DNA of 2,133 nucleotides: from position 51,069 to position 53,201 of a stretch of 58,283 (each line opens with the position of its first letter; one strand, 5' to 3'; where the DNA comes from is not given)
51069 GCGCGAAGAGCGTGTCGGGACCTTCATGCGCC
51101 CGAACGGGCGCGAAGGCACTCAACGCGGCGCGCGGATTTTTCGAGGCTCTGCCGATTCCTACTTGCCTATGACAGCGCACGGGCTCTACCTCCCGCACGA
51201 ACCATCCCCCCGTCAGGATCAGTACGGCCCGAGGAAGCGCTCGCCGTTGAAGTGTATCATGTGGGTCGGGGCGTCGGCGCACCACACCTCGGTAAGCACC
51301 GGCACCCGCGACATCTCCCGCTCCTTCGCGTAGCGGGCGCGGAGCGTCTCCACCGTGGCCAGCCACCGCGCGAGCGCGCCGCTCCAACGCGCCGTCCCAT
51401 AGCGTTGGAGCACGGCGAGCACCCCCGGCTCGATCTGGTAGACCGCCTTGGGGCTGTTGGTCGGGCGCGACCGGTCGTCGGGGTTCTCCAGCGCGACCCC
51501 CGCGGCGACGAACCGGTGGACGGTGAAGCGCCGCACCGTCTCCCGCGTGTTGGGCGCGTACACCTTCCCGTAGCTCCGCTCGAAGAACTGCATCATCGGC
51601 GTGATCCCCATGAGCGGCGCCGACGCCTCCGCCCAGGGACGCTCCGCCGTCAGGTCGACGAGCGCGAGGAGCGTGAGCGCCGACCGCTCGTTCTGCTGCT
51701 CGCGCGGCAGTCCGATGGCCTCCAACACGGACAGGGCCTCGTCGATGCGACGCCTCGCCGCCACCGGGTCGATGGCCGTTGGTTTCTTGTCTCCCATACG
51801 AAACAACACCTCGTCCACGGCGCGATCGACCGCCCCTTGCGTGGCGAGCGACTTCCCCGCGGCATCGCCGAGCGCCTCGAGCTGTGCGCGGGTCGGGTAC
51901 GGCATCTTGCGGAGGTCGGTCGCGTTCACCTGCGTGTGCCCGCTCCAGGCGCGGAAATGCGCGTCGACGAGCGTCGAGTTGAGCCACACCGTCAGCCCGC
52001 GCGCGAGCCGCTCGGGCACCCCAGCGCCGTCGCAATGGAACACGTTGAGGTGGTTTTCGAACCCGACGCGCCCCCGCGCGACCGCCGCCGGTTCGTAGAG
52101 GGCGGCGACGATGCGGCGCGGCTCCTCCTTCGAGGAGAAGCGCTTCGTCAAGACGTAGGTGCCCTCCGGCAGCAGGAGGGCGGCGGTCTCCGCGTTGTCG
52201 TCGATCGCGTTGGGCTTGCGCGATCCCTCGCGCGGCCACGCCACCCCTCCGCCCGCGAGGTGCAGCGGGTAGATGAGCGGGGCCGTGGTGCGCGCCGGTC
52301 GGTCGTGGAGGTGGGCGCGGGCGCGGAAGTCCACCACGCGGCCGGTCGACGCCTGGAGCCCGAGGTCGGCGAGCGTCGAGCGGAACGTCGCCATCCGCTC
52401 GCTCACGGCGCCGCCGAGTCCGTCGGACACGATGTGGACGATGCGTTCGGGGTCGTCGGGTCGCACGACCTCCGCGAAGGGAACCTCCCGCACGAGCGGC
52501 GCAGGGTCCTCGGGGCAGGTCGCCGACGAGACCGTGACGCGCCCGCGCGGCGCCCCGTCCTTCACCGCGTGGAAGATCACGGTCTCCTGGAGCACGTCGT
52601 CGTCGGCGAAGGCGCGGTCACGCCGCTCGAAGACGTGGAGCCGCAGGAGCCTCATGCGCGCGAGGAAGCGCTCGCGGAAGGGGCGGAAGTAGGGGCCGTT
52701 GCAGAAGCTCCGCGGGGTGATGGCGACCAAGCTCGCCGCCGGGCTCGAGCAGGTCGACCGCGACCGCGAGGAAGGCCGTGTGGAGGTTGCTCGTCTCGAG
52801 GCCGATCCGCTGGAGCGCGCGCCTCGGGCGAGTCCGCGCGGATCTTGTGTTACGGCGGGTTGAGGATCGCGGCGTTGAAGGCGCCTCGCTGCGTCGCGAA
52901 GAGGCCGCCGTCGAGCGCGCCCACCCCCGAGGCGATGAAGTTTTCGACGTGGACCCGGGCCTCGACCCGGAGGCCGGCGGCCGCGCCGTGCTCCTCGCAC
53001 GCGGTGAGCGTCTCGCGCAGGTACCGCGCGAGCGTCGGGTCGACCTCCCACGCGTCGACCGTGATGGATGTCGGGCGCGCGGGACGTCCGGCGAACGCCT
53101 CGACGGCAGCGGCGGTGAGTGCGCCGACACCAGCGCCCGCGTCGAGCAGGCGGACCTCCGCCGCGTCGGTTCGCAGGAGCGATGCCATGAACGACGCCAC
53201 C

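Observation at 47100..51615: Near-identical ~140-bp direct repeats bracket the IS21 remnant; one copy is an internal piece of the methyltransferase gene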

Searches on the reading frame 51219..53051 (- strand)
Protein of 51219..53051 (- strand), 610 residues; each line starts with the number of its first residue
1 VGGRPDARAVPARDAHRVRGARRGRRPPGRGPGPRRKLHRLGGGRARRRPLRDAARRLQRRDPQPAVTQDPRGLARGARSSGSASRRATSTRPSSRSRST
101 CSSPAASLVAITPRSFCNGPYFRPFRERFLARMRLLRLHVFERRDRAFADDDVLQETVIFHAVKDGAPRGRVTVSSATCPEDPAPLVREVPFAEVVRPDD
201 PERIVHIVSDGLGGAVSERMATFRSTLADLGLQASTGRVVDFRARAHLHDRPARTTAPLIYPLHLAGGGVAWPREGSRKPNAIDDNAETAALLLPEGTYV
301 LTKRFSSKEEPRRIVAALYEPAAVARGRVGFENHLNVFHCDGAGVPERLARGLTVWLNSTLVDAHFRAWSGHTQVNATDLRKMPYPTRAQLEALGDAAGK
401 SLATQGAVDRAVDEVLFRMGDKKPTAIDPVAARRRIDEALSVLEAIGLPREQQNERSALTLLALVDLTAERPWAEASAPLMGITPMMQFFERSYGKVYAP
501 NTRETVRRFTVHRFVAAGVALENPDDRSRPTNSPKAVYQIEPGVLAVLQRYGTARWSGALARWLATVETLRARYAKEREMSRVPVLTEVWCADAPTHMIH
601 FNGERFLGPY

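Call 7: search_protein_families(library=pfam, proteins=[window:51219-53051:-], max_evalue=0.01)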
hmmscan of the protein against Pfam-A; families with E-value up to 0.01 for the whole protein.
window:51219-53051:- (610 aa): 2 families
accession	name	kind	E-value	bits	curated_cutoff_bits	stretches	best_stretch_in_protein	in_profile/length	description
PF17728.7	BsuBI_PstI_RE_N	-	3.4e-48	163.5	27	1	434-570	2-138/140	BsuBI/PstI restriction endonuclease HTH domain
PF06616.17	BsuBI_PstI_RE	-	0.00077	19.4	27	1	577-604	127-154/154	BsuBI/PstI restriction endonuclease domain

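Call 16: find_homologous_proteins(query=window:51222-52730:-, max_evalue=0.00001)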
Query seq(503 aa) (503 aa): 7999 proteins with E <= 0.00001 among 8000 candidates; the best 120 are listed.
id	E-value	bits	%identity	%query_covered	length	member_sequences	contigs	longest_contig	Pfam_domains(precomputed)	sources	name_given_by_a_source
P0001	0.0e+0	1129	99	100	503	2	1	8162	PF17728.8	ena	-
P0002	3.2e-258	875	77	95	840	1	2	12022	PF07669.18,PF17728.8,PF06616.18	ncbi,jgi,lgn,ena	jgi:adenine-specific DNA-methyltransferase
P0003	2.8e-238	810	71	95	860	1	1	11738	PF07669.18,PF17728.8,PF06616.18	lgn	-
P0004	7.7e-218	742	68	95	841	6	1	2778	PF07669.18,PF17728.8,PF06616.18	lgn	-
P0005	1.9e-214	731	67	95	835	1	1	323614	PF07669.18,PF17728.8,PF06616.18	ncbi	ncbi:MAG: BsuBI/PstI family type II restriction endonuclease [Polyangiales bacterium]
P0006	3.9e-193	661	61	95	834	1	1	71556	PF07669.18,PF17728.8,PF06616.18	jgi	-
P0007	1.4e-191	656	60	95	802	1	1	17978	PF07669.18,PF17728.8,PF06616.18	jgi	jgi:adenine-specific DNA-methyltransferase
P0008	1.1e-190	653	61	95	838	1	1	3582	PF07669.18,PF17728.8,PF06616.18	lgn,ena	-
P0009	8.1e-190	650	60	95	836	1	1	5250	PF02384.23,PF07669.18,PF17728.8,PF06616.18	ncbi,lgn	-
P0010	1.3e-189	649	59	95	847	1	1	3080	PF07669.18,PF17728.8,PF06616.18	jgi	jgi:adenine-specific DNA-methyltransferase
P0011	2.3e-189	648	59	95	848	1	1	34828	PF07669.18,PF17728.8,PF06616.18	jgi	jgi:adenine-specific DNA-methyltransferase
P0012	5.2e-189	647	59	95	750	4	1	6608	PF07669.18,PF17728.8,PF06616.18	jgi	jgi:adenine-specific DNA-methyltransferase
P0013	8.4e-189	646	60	95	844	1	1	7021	PF07669.18,PF17728.8,PF06616.18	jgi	jgi:adenine-specific DNA-methyltransferase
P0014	3.3e-188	644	61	95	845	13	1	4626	PF07669.18,PF17728.8,PF06616.18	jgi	jgi:adenine-specific DNA-methyltransferase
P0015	3.7e-188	644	59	95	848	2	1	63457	PF07669.18,PF17728.8,PF06616.18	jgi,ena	-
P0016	5.9e-188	644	59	95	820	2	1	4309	PF02384.23,PF07669.18,PF17728.8,PF06616.18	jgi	-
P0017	1.3e-187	642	59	95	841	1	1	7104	PF07669.18,PF17728.8,PF06616.18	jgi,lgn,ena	-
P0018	1.6e-187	642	58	95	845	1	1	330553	PF02384.23,PF07669.18,PF17728.8,PF06616.18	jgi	jgi:adenine-specific DNA-methyltransferase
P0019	2.2e-187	642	58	100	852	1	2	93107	PF07669.18,PF17728.8,PF06616.18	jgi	jgi:adenine-specific DNA-methyltransferase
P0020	2.4e-187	642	60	95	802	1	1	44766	PF02384.23,PF07669.18,PF17728.8,PF06616.18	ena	-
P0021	3.0e-187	641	59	95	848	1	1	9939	PF07669.18,PF17728.8,PF06616.18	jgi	jgi:adenine-specific DNA-methyltransferase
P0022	3.7e-187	641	59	95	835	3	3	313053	PF07669.18,PF17728.8,PF06616.18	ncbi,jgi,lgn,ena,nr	ncbi:Type-2 restriction enzyme AplI [Myxococcaceae bacterium]|jgi:adenine-specific DNA-methyltransfe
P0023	1.0e-186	640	59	95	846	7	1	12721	PF07669.18,PF17728.8,PF06616.18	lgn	-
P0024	2.6e-186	638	58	95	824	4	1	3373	PF07669.18,PF17728.8,PF06616.18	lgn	-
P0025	3.2e-186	638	57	100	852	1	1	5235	PF07669.18,PF17728.8,PF06616.18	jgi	jgi:adenine-specific DNA-methyltransferase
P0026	3.4e-186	638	58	95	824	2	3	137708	PF07669.18,PF17728.8,PF06616.18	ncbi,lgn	-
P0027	1.4e-185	636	57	95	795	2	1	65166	PF07669.18,PF17728.8,PF06616.18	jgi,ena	-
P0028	1.5e-185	636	57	95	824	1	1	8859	PF07669.18,PF17728.8,PF06616.18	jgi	jgi:adenine-specific DNA-methyltransferase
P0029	2.1e-185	635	57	95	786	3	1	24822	PF07669.18,PF17728.8,PF06616.18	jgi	jgi:adenine-specific DNA-methyltransferase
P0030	3.5e-185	634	59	95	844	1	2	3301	PF07669.18,PF17728.8,PF06616.18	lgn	-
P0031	3.7e-185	634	59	95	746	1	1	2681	PF07669.18,PF17728.8,PF06616.18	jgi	jgi:adenine-specific DNA-methyltransferase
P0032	4.9e-185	634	57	95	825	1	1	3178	PF07669.18,PF17728.8,PF06616.18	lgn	-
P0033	5.3e-185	634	59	95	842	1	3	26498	PF07669.18,PF17728.8,PF06616.18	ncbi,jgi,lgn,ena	jgi:adenine-specific DNA-methyltransferase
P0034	5.3e-185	634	60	95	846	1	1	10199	PF07669.18,PF17728.8,PF06616.18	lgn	-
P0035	6.6e-185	634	58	95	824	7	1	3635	PF07669.18,PF17728.8,PF06616.18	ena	-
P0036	6.7e-185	634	56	95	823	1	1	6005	PF07669.18,PF17728.8,PF06616.18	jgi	-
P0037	6.7e-185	634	56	95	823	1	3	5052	PF07669.18,PF17728.8,PF06616.18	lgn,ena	-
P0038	7.0e-185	634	56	95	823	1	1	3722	PF07669.18,PF17728.8,PF06616.18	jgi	-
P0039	7.7e-185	633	56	95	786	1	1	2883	PF07669.18,PF17728.8,PF06616.18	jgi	-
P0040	8.2e-185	633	56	95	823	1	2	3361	PF07669.18,PF17728.8,PF06616.18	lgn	-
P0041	8.4e-185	633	56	95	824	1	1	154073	PF07669.18,PF17728.8,PF06616.18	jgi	jgi:adenine-specific DNA-methyltransferase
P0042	9.1e-185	633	56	100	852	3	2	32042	PF07669.18,PF17728.8,PF06616.18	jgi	jgi:adenine-specific DNA-methyltransferase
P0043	9.2e-185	633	56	95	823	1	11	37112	PF07669.18,PF17728.8,PF06616.18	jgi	jgi:adenine-specific DNA-methyltransferase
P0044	9.2e-185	633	56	95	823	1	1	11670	PF07669.18,PF17728.8,PF06616.18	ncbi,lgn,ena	ncbi:MAG: BsuBI/PstI family type II restriction endonuclease [Terriglobia bacterium]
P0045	1.0e-184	633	57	100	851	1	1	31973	PF07669.18,PF17728.8,PF06616.18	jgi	jgi:adenine-specific DNA-methyltransferase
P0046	1.0e-184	633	56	95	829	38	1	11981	PF07669.18,PF17728.8,PF06616.18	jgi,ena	-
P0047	1.4e-184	632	60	95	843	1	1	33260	PF07669.18,PF17728.8,PF06616.18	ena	-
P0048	1.9e-184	632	58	95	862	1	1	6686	PF02384.23,PF07669.18,PF17728.8,PF06616.18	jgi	jgi:adenine-specific DNA-methyltransferase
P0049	3.1e-184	631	58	95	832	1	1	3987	PF07669.18,PF17728.8,PF06616.18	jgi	jgi:adenine-specific DNA-methyltransferase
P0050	3.4e-184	631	59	95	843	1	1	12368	PF07669.18,PF17728.8,PF06616.18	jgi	jgi:adenine-specific DNA-methyltransferase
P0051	4.3e-184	631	56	95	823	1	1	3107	PF07669.18,PF17728.8,PF06616.18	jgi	-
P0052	4.5e-184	631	58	95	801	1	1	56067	PF07669.18,PF17728.8,PF06616.18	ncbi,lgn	-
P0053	4.6e-184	631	57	99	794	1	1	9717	PF07669.18,PF17728.8,PF06616.18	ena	-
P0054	5.7e-184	630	57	96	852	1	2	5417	PF07669.18,PF17728.8,PF06616.18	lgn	-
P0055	6.1e-184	630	58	95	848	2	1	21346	PF02384.23,PF07669.18,PF17728.8,PF06616.18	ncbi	-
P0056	6.3e-184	630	57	95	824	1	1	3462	PF07669.18,PF17728.8,PF06616.18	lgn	-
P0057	9.1e-184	630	59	95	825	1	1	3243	PF07669.18,PF17728.8,PF06616.18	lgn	-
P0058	1.3e-183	629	56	95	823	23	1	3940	PF07669.18,PF17728.8,PF06616.18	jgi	jgi:adenine-specific DNA-methyltransferase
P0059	1.7e-183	629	58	95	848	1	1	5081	PF02384.23,PF07669.18,PF17728.8,PF06616.18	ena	-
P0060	1.7e-183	629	59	95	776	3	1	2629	PF07669.18,PF17728.8,PF06616.18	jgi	jgi:adenine-specific DNA-methyltransferase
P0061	3.7e-183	628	58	95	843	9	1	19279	PF07669.18,PF17728.8,PF06616.18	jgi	jgi:adenine-specific DNA-methyltransferase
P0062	3.7e-183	628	58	95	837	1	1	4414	PF07669.18,PF17728.8,PF06616.18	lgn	-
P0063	3.8e-183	628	57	95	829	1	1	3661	PF07669.18,PF17728.8,PF06616.18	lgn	-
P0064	4.8e-183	627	57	95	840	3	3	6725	PF07669.18,PF17728.8,PF06616.18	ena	-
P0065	5.6e-183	627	59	95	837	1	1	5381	PF02384.23,PF07669.18,PF17728.8,PF06616.18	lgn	-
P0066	8.7e-183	627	57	95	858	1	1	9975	PF07669.18,PF17728.8,PF06616.18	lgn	-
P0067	1.0e-182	626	59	95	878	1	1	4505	PF07669.18,PF17728.8,PF06616.18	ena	-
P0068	1.1e-182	626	57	95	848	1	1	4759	PF07669.18,PF17728.8,PF06616.18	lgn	-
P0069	1.2e-182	626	58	95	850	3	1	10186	PF07669.18,PF17728.8,PF06616.18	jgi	jgi:adenine-specific DNA-methyltransferase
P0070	1.2e-182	626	58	95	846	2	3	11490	PF07669.18,PF17728.8,PF06616.18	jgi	jgi:adenine-specific DNA-methyltransferase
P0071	1.4e-182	626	56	95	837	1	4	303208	PF07669.18,PF17728.8,PF06616.18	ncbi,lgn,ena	-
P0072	2.0e-182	625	59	95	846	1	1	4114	PF07669.18,PF17728.8,PF06616.18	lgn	-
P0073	2.0e-182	625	58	95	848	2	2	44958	PF07669.18,PF17728.8,PF06616.18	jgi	jgi:adenine-specific DNA-methyltransferase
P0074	2.5e-182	625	56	95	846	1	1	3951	PF07669.18,PF17728.8,PF06616.18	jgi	jgi:adenine-specific DNA-methyltransferase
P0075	2.8e-182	625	57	95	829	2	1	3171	PF07669.18,PF17728.8,PF06616.18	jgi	-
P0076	3.3e-182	625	57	95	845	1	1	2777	PF02384.23,PF07669.18,PF17728.8,PF06616.18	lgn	-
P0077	4.0e-182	624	57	95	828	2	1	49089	PF07669.18,PF17728.8,PF06616.18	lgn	-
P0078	4.1e-182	624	55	95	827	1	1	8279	PF07669.18,PF17728.8,PF06616.18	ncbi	ncbi:MAG: BsuBI/PstI family type II restriction endonuclease [Acidobacteriaceae bacterium]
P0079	5.9e-182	624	56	95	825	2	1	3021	PF07669.18,PF17728.8,PF06616.18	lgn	-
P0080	6.3e-182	624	59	95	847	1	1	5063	PF07669.18,PF17728.8,PF06616.18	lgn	-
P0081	7.8e-182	623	58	95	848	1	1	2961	PF07669.18,PF17728.8,PF06616.18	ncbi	-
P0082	8.3e-182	623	57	95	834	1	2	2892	PF07669.18,PF17728.8,PF06616.18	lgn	-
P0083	1.0e-181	623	57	96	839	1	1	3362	PF07669.18,PF17728.8,PF06616.18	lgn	-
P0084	1.1e-181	623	58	95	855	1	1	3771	PF07669.18,PF17728.8,PF06616.18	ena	-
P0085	1.4e-181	623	57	95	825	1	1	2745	PF07669.18,PF17728.8,PF06616.18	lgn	-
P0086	1.5e-181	623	57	98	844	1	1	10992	PF07669.18,PF17728.8,PF06616.18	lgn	-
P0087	1.5e-181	622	58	95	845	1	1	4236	PF02384.23,PF07669.18,PF17728.8,PF06616.18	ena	-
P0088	1.6e-181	622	57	95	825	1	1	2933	PF07669.18,PF17728.8,PF06616.18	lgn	-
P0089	2.0e-181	622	57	95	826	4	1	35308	PF07669.18,PF17728.8,PF06616.18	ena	-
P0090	2.0e-181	622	57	95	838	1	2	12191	PF07669.18,PF17728.8,PF06616.18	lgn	-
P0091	2.1e-181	622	59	95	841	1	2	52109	PF07669.18,PF17728.8,PF06616.18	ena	-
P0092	2.3e-181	622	56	95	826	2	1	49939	PF07669.18,PF17728.8,PF06616.18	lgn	-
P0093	2.8e-181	622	56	95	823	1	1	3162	PF07669.18,PF17728.8,PF06616.18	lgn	-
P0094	3.5e-181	621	57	95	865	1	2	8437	PF07669.18,PF17728.8,PF06616.18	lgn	-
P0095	4.3e-181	621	56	95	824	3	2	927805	PF07669.18,PF17728.8,PF06616.18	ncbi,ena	ncbi:MAG: BsuBI/PstI family type II restriction endonuclease [Terriglobales bacterium]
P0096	4.5e-181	621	57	95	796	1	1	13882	PF07669.18,PF17728.8,PF06616.18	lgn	-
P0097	5.1e-181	621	58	95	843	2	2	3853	PF02384.23,PF07669.18,PF17728.8,PF06616.18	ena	-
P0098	5.9e-181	621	58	95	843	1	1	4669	PF07669.18,PF17728.8,PF06616.18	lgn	-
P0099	6.6e-181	620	55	95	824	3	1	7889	PF07669.18,PF17728.8,PF06616.18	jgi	-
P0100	8.6e-181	620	58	95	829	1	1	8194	PF07669.18,PF17728.8,PF06616.18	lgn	-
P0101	8.6e-181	620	56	95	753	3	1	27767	PF07669.18,PF17728.8,PF06616.18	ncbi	-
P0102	1.2e-180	620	57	95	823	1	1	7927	PF07669.18,PF17728.8,PF06616.18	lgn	-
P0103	1.2e-180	620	57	95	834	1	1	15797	PF07669.18,PF17728.8,PF06616.18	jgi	jgi:adenine-specific DNA-methyltransferase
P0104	1.3e-180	619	56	95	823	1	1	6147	PF07669.18,PF17728.8,PF06616.18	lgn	-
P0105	1.3e-180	619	57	95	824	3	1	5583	PF07669.18,PF17728.8,PF06616.18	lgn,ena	-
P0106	1.6e-180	619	58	95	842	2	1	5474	PF07669.18,PF17728.8,PF06616.18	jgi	-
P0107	1.6e-180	619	58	95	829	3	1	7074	PF07669.18,PF17728.8,PF06616.18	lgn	-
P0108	1.6e-180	619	56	95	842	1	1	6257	PF07669.18,PF17728.8,PF06616.18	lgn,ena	-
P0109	1.7e-180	619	55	95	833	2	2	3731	PF07669.18,PF17728.8,PF06616.18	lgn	-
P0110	1.8e-180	619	57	95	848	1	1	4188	PF02384.23,PF07669.18,PF17728.8,PF06616.18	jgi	jgi:adenine-specific DNA-methyltransferase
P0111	2.3e-180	619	58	95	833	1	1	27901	PF07669.18,PF17728.8,PF06616.18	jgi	jgi:adenine-specific DNA-methyltransferase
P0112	3.3e-180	618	56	95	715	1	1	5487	PF07669.18,PF17728.8,PF06616.18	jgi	jgi:adenine-specific DNA-methyltransferase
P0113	3.3e-180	618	57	95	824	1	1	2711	PF07669.18,PF17728.8,PF06616.18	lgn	-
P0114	3.4e-180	618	56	95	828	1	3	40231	PF07669.18,PF17728.8,PF06616.18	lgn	-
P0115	3.4e-180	618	58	95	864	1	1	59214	PF07669.18,PF17728.8,PF06616.18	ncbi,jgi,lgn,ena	-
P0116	4.2e-180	618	58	95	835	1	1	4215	PF02384.23,PF07669.18,PF17728.8,PF06616.18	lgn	-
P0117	5.6e-180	617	56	95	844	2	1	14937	PF07669.18,PF17728.8,PF06616.18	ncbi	ncbi:BsuBI/PstI family type II restriction endonuclease [soil metagenome]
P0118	6.3e-180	617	56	95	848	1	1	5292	PF02384.23,PF07669.18,PF17728.8,PF06616.18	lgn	-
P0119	6.8e-180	617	58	95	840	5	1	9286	PF07669.18,PF17728.8,PF06616.18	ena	-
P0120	7.6e-180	617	55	95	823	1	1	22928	PF07669.18,PF17728.8,PF06616.18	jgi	jgi:adenine-specific DNA-methyltransferase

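Call 17: find_encoding_contigs(protein=P0001, flank=10000, max_places=6)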
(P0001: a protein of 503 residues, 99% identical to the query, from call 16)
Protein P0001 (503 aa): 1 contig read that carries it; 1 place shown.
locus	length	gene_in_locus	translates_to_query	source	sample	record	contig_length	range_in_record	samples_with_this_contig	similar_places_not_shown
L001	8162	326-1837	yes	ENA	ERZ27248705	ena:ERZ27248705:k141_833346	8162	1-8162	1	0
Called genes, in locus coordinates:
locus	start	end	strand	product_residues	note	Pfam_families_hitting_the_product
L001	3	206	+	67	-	?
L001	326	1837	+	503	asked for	PF17728:BsuBI_PstI_RE_N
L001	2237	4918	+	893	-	PF00176:SNF2-rel_dom, PF00270:DEAD (faint), PF04851:ResIII, PF00271:Helicase_C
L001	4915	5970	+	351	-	-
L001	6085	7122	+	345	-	-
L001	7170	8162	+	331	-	?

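Call 18: find_encoding_contigs(protein=P0002, flank=10000, max_places=6)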
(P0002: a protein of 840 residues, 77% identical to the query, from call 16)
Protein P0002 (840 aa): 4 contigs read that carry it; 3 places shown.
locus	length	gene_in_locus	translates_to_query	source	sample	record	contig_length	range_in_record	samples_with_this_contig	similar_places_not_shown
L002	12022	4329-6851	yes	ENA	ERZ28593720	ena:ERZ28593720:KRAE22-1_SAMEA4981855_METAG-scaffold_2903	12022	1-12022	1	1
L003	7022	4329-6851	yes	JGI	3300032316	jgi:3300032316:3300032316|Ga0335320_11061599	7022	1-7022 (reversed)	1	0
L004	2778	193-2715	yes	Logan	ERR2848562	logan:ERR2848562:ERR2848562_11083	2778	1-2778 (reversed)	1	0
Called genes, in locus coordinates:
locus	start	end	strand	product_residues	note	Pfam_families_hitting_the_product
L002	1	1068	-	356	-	?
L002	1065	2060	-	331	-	-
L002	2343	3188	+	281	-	PF13489:Methyltransf_23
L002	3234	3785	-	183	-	-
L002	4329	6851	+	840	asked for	PF07669:Eco57I, PF17728:BsuBI_PstI_RE_N, PF06616:BsuBI_PstI_RE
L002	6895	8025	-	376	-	-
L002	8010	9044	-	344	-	PF09699:Paired_CXXCH_1 (faint), PF13435:Cytochrome_C554 (faint)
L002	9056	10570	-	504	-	PF01839:FG-GAP (faint), PF13517:FG-GAP_3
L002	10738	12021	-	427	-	?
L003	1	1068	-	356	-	?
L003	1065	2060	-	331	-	-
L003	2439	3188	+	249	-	PF13489:Methyltransf_23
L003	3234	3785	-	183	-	-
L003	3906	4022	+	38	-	-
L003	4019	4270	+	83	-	-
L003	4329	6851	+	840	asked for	PF07669:Eco57I, PF17728:BsuBI_PstI_RE_N, PF06616:BsuBI_PstI_RE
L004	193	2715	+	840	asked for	PF07669:Eco57I, PF17728:BsuBI_PstI_RE_N, PF06616:BsuBI_PstI_RE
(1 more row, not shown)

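Call 75: search_protein_families(library=padloc, proteins=[L001:4915-5970:+, L001:6085-7122:+, P0002], max_evalue=0.00001)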
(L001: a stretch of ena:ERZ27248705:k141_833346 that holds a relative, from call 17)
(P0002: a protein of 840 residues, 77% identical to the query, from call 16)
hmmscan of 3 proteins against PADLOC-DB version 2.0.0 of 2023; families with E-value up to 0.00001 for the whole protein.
L001:4915-5970:+ (351 aa): 0 families

L001:6085-7122:+ (345 aa): 0 families

P0002 (840 aa): 10 families
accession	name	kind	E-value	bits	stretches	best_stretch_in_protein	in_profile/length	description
PDLC03359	MTase_II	-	6.2e-267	886.1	1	22-840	17-839/840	Type II methyltransferase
PDLC03227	MTase_II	-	4.5e-163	541.7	1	20-515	7-489/494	Type II methyltransferase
PDLC03420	REase_II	-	4.7e-137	454.3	1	531-840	6-315/317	Type II restriction enzyme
PDLC03412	REase_II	-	9.9e-54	180.8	1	534-837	14-322/324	Type II restriction enzyme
PDLC03338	MTase_II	-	7.9e-48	161.6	1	34-515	123-599/604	Type II methyltransferase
PDLC04134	mad2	-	5.5e-17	59.8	1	37-244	267-430/492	mads_2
PDLC03589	REase_II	-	3.2e-14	50.7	1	585-831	85-347/364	Type II restriction enzyme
PDLC03267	MTase_II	-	5.6e-09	33.4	1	41-276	14-231/539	Type II methyltransferase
PDLC03248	MTase_II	-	7.1e-08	29.6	0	155-273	85-207/521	Type II methyltransferase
PDLC03282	MTase_II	-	4.3e-07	27.6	1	155-262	80-186/386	Type II methyltransferase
